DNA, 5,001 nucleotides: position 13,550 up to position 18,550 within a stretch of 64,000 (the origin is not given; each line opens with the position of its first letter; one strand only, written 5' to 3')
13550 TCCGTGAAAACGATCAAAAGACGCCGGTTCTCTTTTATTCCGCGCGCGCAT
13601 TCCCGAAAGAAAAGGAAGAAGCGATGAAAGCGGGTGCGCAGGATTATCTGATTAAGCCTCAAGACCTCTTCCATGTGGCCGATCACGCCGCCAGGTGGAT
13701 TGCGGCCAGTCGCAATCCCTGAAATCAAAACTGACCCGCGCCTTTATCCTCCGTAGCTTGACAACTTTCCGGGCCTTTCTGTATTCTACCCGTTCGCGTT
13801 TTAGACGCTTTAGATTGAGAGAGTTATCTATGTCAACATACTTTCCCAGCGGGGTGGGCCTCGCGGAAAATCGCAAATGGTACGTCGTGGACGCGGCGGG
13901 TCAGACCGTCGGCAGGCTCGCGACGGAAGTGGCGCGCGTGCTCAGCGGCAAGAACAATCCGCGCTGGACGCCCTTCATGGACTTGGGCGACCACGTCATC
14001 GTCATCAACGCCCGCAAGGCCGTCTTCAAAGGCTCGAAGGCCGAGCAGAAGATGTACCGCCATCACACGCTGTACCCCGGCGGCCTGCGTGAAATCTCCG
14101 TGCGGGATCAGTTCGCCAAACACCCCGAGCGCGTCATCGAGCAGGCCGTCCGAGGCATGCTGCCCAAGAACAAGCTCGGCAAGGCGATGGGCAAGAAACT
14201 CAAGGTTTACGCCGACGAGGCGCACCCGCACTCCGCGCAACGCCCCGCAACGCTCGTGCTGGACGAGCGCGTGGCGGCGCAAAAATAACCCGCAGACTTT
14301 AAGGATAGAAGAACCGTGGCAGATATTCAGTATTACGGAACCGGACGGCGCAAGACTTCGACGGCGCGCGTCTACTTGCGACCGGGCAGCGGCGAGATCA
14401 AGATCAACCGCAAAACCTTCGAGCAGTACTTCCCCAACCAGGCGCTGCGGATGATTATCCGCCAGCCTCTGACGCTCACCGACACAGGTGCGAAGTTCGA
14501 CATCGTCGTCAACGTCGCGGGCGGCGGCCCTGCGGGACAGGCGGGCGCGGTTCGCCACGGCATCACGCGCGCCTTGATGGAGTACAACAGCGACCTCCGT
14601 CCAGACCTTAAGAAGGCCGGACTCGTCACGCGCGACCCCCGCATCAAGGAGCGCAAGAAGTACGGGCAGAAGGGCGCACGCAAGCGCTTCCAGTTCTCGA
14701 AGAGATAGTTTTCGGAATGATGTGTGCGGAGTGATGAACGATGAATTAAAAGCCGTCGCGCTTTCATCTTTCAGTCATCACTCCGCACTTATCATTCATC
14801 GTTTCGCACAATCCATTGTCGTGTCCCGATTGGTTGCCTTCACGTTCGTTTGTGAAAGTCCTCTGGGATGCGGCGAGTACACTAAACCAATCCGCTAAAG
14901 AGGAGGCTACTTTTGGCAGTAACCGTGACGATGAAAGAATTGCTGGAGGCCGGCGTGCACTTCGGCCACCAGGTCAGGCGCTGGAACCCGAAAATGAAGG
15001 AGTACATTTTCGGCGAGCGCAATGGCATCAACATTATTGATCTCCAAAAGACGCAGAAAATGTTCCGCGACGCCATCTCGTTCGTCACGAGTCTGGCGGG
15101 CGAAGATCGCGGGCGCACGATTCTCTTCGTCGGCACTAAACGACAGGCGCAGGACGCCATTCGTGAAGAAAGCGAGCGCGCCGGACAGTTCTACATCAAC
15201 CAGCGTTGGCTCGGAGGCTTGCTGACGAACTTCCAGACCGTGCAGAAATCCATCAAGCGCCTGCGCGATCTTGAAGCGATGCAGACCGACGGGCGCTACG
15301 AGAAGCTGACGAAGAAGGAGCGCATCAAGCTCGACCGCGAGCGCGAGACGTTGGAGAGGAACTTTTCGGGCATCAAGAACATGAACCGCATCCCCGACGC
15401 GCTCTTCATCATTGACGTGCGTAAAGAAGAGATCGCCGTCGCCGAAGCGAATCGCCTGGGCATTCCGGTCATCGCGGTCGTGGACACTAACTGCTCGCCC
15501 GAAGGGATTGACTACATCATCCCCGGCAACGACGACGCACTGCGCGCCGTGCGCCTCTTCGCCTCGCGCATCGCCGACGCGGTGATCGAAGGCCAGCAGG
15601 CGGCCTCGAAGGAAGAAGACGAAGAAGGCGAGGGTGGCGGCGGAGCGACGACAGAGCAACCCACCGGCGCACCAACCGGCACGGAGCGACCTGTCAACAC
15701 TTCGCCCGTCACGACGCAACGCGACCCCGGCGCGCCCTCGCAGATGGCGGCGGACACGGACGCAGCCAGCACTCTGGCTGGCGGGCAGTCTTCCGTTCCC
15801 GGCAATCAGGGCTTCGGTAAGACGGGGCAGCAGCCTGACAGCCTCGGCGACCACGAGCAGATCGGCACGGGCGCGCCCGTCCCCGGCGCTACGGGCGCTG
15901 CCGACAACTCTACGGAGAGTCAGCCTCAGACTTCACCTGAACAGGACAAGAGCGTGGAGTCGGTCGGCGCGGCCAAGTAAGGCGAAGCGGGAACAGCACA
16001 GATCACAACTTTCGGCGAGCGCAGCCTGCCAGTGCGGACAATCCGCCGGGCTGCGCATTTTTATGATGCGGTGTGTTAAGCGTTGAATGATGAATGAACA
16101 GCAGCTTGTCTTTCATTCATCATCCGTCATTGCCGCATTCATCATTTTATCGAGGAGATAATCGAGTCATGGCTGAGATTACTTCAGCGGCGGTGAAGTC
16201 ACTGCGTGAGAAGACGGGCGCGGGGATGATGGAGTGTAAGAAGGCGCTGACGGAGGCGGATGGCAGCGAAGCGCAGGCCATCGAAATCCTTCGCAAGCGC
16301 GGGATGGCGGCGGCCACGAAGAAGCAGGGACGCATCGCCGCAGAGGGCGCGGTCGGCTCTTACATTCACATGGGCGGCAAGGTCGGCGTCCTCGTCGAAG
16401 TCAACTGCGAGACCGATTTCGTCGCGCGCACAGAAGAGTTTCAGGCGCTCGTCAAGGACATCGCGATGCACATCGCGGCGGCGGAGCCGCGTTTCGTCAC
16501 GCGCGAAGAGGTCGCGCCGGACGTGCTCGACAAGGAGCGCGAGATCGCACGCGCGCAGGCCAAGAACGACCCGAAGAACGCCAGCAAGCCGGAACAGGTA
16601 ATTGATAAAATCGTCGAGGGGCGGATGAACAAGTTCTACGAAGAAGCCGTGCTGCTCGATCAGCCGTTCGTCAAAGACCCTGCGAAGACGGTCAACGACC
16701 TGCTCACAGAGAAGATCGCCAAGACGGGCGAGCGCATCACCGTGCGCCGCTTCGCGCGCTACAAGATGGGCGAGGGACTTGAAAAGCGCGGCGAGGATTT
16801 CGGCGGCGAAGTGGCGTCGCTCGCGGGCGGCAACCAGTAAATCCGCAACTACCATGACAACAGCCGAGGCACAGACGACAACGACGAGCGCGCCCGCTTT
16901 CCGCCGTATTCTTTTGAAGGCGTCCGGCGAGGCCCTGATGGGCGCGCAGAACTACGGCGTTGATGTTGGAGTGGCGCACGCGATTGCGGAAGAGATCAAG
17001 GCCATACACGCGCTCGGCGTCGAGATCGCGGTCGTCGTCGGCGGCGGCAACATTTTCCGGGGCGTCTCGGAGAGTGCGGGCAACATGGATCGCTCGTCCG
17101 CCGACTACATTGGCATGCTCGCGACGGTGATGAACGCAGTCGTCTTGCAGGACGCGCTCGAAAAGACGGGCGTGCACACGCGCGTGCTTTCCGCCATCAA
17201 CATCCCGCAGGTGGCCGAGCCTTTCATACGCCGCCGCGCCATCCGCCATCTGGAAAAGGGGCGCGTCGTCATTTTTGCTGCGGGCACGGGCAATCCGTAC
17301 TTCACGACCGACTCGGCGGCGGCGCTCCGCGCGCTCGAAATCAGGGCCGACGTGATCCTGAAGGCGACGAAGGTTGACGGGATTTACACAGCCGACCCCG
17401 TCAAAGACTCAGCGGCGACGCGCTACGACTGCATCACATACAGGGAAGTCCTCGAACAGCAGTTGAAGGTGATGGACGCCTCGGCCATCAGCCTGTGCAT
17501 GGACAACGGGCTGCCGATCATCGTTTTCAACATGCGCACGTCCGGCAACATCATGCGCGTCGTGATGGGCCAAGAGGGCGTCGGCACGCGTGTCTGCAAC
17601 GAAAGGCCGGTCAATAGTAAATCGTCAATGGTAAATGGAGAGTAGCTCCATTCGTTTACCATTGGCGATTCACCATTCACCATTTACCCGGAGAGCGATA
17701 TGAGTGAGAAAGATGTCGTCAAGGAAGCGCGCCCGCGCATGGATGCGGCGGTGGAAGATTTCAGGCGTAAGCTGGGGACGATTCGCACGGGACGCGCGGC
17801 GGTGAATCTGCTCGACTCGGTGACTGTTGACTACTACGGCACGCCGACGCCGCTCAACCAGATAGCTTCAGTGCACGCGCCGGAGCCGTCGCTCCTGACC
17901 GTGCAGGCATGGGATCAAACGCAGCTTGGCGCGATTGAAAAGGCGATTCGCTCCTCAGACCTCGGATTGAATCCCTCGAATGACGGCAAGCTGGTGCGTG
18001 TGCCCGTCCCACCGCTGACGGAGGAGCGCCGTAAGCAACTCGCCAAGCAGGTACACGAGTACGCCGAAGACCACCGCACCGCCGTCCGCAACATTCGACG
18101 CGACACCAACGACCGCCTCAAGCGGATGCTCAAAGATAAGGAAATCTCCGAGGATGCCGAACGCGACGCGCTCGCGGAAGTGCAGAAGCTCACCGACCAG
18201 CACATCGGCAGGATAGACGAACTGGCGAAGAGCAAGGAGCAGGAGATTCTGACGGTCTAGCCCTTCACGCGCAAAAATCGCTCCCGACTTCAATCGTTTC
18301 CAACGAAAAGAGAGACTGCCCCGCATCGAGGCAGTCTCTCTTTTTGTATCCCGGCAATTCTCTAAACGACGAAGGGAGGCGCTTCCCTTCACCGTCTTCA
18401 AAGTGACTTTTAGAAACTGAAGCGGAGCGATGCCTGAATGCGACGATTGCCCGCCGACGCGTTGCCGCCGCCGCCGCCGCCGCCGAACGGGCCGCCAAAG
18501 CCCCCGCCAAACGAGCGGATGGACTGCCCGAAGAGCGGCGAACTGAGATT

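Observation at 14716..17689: The same heptamer-palindrome architecture punctuates the rplM-rpsI / rpsB-tsf-pyrH-frr ribosomal gene string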

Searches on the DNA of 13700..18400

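Call 60: search_rna_families(source=window, start=13700, end=18400, threshold=evalue, max_evalue=1, show_alignments=2)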
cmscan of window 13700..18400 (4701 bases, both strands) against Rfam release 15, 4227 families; matches with E-value up to 1: 7.
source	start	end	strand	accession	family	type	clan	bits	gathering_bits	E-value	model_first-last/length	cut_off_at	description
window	14715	14797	+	RF04113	MIR1523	Gene; miRNA;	-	25.5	96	0.074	14-80/92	no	MIR1523 microRNA precursor family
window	14724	14788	+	RF03816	MIR6297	Gene; miRNA;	-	24.1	114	0.39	1-107/107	no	MIR6297 microRNA precursor family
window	14715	14797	-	RF04113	MIR1523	Gene; miRNA;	-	23.9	96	0.21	14-80/92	no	MIR1523 microRNA precursor family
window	14710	14800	-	RF03636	MIR4376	Gene; miRNA;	-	22.8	60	0.24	1-88/88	no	MIR4376 microRNA precursor family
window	17614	17676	-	RF03607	mir-9447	Gene; miRNA;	-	22.6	67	0.56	1-68/68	no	mir-9447 microRNA precursor family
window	14711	14802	+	RF04164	MIR1507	Gene; miRNA;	-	20.6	73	0.39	1-107/107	no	MIR1507 microRNA precursor family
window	16112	16148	-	RF01304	sR5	Gene; snRNA; snoRNA; CD-box;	-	18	40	0.71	1-53/53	no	Small nucleolar RNA sR5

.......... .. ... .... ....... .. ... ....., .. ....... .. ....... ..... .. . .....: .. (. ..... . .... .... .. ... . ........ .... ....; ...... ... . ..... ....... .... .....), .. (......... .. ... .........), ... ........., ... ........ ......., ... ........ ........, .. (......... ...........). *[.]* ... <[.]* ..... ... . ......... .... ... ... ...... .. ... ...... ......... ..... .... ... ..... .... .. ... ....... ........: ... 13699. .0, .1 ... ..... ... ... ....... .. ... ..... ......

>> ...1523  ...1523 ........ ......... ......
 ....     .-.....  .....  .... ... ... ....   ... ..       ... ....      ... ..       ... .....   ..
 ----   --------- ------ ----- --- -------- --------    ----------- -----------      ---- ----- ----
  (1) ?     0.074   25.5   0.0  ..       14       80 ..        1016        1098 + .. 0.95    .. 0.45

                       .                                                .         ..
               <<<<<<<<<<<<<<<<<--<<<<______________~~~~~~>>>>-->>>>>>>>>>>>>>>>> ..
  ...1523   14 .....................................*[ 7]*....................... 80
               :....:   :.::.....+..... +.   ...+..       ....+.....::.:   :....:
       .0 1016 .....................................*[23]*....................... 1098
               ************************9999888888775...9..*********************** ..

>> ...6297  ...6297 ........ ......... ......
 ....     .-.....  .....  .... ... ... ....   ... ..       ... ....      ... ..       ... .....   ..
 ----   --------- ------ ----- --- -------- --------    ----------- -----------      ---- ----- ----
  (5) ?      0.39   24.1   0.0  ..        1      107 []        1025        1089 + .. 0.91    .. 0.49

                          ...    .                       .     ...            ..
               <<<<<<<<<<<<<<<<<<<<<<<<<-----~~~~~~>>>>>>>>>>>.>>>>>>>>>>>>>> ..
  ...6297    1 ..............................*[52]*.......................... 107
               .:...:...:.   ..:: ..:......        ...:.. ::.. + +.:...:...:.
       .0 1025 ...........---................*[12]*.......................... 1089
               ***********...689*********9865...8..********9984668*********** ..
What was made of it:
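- On Any Rfam family (r-protein leaders, known Acidobacteria motifs and others): These are generic long hairpins (call 60).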

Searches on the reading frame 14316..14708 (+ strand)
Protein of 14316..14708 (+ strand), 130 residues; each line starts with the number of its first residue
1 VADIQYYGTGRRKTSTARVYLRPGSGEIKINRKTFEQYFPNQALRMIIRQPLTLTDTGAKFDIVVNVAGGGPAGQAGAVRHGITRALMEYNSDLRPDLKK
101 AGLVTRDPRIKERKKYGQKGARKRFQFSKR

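Call 28: find_encoding_contigs(protein=window:14316-14708:+, flank=10000, max_places=10)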
Protein window:14316-14708:+ (130 aa): no gene with exactly this product is on record in the collection.

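Call 29: find_encoding_contigs(protein=window:14316-14705:+, flank=10000, max_places=10)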
Protein seq(130 aa) (130 aa): no gene with exactly this product is on record in the collection.

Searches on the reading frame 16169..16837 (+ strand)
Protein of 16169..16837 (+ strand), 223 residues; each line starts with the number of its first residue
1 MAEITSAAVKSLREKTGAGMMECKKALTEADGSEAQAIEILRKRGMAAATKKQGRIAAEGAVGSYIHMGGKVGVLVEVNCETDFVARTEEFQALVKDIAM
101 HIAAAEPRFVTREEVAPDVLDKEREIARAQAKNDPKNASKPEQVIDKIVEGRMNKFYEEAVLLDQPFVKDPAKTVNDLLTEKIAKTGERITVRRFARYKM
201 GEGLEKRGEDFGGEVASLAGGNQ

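Call 11: find_related_loci(query=window:16169-16837:+, collection=genome_contigs, flank=6000)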
Query window:16169-16837:+ (223 aa) in genome_contigs; peptide patterns used: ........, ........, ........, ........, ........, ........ (x = any residue, [..] = any of these).
600 stretches matched a pattern (row limit reached: there are more); 600 encode a relative of the query (tblastn E <= 1e-3); the best 80 are kept; 80 distinct loci.
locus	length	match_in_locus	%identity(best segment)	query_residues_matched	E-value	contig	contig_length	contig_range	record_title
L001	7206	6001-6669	89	1-223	1e-131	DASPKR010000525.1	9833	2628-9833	MAG TPA_asm: Pyrinomonadaceae bacterium isolate SMAG_U12041 k141_78312, whole genome shotgun sequence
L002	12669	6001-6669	84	1-223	7e-127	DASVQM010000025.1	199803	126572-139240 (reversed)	MAG TPA_asm: Pyrinomonadaceae bacterium isolate SMAG_U3208 k141_306789, whole genome shotgun sequence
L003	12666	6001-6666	83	1-222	2e-125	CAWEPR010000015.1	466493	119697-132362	MAG: uncultured Acidobacteriota bacterium isolate MFD01916.bin.2.121 genome assembly, contig: contig_4809, whole genome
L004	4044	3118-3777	81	1-220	5e-123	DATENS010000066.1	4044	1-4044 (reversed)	MAG TPA_asm: Pyrinomonadaceae bacterium isolate SMAG_U8975 k141_29279, whole genome shotgun sequence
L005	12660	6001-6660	80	1-220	3e-117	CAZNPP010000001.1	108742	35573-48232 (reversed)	MAG TPA_asm: uncultured Chloracidobacterium sp. isolate SRP217488_co1_154 genome assembly, contig: NODE_25_length_108742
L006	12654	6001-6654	80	1-218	2e-117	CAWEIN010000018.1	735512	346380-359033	MAG: Blastocatellia bacterium isolate MFD08821.bin.1.21 genome assembly, contig: contig_23570, whole genome shotgun sequ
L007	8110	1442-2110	78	1-223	3e-117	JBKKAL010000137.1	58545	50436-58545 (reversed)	MAG: Pyrinomonadaceae bacterium isolate swi_bin.3 k127_6701640, whole genome shotgun sequence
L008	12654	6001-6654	80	1-218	1e-116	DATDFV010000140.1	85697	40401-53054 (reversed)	MAG TPA_asm: Pyrinomonadaceae bacterium isolate SMAG_U235 k141_378368, whole genome shotgun sequence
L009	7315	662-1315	78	1-218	1e-113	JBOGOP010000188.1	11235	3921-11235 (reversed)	MAG: Pyrinomonadaceae bacterium isolate SE1493_metabat2.bin.15 NODE_855_length_11235_cov_1.271156, whole genome shotgun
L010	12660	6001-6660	75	1-220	9e-112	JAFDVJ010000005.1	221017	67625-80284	MAG: Acidobacteria bacterium isolate SZAS-13 ACID-KAN-6__5__length-221017, whole genome shotgun sequence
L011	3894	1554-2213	70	1-220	1e-105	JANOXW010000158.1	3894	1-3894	MAG: Acidobacteriota bacterium isolate VAR_35_metabat_115 VAR_35_k141_2472997, whole genome shotgun sequence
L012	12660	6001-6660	69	1-220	4e-104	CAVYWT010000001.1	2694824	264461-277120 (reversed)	MAG: uncultured Acidobacteriota bacterium isolate MFD01275.bin.2.57 genome assembly, contig: contig_1907, whole genome s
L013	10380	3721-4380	68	1-220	3e-102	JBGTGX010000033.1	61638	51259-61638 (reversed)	MAG: Pyrinomonadaceae bacterium isolate JTS-RE225 k141_1637465, whole genome shotgun sequence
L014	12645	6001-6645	69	4-218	5e-100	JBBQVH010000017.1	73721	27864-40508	MAG: Blastocatellia bacterium isolate Co_metawrap_1988 Cmw_1988_k141_21283608_length_73721_cov_11.1658, whole genome sho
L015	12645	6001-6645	68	3-217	1e-96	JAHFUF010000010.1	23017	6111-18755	MAG: Blastocatellia bacterium isolate nzgw73 NODE_2400_length_23018_cov_2.898284, whole genome shotgun sequence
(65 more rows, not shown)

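Call 31: find_homologous_proteins(query=window:16169-16837:+, max_evalue=1e-60)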
Query window:16169-16837:+ (223 aa): 7443 proteins with E <= 1e-60 among 8000 candidates; the best 120 are listed.
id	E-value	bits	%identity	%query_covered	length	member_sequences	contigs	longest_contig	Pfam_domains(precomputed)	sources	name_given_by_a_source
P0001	1.2e-142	491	-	-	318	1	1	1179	PF00889.26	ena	-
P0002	6.2e-136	469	100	100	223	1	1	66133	PF00889.26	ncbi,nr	ncbi:MAG: translation elongation factor Ts [Acidobacteria bacterium]|nr:translation elongation facto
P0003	4.9e-127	440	94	100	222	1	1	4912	PF00889.26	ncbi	ncbi:MAG: translation elongation factor Ts [Pyrinomonadaceae bacterium]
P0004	6.0e-123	426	90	100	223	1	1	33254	PF00889.26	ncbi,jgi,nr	ncbi:MAG TPA: translation elongation factor Ts [Pyrinomonadaceae bacterium]|jgi:elongation factor Ts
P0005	1.7e-122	425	91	100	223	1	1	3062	PF00889.26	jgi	jgi:elongation factor Ts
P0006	2.5e-122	424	88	100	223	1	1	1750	PF00889.26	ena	-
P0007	4.4e-122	423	88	100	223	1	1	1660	PF00889.26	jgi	jgi:elongation factor Ts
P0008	5.0e-122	423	90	100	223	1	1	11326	PF00889.26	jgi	jgi:elongation factor Ts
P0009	7.0e-122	423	88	100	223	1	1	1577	PF00889.26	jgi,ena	-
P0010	1.0e-121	422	87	100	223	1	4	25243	PF00889.26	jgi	jgi:elongation factor Ts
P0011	2.2e-121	421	89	100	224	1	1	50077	PF00889.26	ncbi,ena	-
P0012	2.4e-121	421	89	100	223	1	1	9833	PF00889.26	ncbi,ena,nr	ncbi:MAG TPA: translation elongation factor Ts [Pyrinomonadaceae bacterium]|nr:translation elongatio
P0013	2.5e-121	421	88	100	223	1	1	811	PF00889.26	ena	-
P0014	2.6e-121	421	89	100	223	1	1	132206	PF00889.26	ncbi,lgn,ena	-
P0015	3.2e-121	421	88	100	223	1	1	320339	PF00889.26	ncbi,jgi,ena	ncbi:MAG TPA: translation elongation factor Ts [Pyrinomonadaceae bacterium]|jgi:elongation factor Ts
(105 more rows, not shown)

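Call 32: find_encoding_contigs(protein=P0001, flank=10000, max_places=5)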
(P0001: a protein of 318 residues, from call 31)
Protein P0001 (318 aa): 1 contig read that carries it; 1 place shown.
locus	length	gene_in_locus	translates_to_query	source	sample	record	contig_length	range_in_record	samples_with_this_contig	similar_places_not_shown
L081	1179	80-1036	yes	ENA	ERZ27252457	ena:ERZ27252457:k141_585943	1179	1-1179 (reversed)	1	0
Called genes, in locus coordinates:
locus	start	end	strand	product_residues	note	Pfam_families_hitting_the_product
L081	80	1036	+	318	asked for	PF00889:EF_TS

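Call 33: find_encoding_contigs(protein=P0003, flank=10000, max_places=5)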
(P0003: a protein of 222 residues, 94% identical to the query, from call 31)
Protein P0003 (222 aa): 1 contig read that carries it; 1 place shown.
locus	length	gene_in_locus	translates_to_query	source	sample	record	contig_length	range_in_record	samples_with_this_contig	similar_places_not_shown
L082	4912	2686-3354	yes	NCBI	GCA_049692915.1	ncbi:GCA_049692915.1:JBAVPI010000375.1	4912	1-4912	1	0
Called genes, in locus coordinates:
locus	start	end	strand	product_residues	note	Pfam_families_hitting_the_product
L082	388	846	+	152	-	PF00572:Ribosomal_L13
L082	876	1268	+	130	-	PF00380:Ribosomal_S9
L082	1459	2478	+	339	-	PF00318:Ribosomal_S2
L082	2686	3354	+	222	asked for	PF00889:EF_TS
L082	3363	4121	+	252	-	PF00696:AA_kinase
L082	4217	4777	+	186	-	PF01765:RRF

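Call 34: find_encoding_contigs(protein=P0002, flank=10000, max_places=5)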
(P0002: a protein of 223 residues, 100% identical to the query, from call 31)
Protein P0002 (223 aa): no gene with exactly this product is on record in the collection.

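Call 46: find_encoding_contigs(protein=P0004, flank=10000, max_places=2)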
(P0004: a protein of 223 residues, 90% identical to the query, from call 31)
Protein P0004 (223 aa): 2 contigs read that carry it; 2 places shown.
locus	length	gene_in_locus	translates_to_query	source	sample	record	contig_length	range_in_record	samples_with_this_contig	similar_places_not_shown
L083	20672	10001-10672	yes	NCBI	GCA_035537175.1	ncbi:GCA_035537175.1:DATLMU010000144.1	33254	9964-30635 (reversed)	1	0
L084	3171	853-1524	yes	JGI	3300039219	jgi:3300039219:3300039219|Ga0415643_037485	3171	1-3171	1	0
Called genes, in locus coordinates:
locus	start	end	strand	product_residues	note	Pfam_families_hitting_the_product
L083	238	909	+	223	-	-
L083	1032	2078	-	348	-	PF10727:Rossmann-like, PF01488:Shikimate_DH (weak), PF01118:Semialdhyde_dh (faint), PF01408:GFO_IDH_MocA, PF02254:TrkA_N (faint), PF03807:F420_oxidored (weak), PF10728:DUF2520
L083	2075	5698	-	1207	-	-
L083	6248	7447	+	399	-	PF01435:Peptidase_M48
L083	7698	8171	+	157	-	PF00572:Ribosomal_L13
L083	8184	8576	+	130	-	PF00380:Ribosomal_S9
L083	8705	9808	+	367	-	PF00318:Ribosomal_S2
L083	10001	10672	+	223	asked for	PF00889:EF_TS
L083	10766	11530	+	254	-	PF00696:AA_kinase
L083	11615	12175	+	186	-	PF01765:RRF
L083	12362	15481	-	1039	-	PF13620:CarboxypepD_reg, PF13715:CarbopepD_reg_2 (weak), PF25183:OMP_b-brl_4, PF00593:TonB_dep_Rec_b-barrel (weak), PF25183:OMP_b-brl_4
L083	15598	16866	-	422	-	-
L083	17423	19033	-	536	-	PF13624:SurA_N_3 (faint), PF13462:Thioredoxin_4, PF01323:DSBA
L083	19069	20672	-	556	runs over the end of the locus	-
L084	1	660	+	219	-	?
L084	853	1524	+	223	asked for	PF00889:EF_TS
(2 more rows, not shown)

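Call 47: find_encoding_contigs(protein=P0014, flank=10000, max_places=2)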
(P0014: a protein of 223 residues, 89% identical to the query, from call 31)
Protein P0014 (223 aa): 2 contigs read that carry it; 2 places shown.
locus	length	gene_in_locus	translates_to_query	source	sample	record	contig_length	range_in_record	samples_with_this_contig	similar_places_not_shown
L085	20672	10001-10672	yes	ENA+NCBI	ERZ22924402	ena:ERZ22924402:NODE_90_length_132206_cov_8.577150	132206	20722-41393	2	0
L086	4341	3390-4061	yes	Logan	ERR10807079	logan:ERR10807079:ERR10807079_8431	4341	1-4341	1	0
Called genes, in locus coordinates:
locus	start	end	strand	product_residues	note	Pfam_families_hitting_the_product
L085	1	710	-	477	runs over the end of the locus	PF13291:ACT_4 (weak), PF00390:malic, PF03949:Malic_M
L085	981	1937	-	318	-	PF01408:GFO_IDH_MocA (weak), PF10727:Rossmann-like (weak), PF10728:DUF2520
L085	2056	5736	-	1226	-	-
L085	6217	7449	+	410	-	PF01435:Peptidase_M48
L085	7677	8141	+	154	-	PF00572:Ribosomal_L13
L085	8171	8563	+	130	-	PF00380:Ribosomal_S9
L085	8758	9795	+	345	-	PF00318:Ribosomal_S2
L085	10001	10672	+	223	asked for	PF00889:EF_TS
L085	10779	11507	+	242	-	PF00696:AA_kinase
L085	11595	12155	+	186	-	PF01765:RRF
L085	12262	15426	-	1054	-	PF13620:CarboxypepD_reg, PF25183:OMP_b-brl_4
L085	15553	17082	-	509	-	-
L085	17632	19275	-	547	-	PF13462:Thioredoxin_4, PF01323:DSBA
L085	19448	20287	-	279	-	-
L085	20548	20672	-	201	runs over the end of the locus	-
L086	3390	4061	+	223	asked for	PF00889:EF_TS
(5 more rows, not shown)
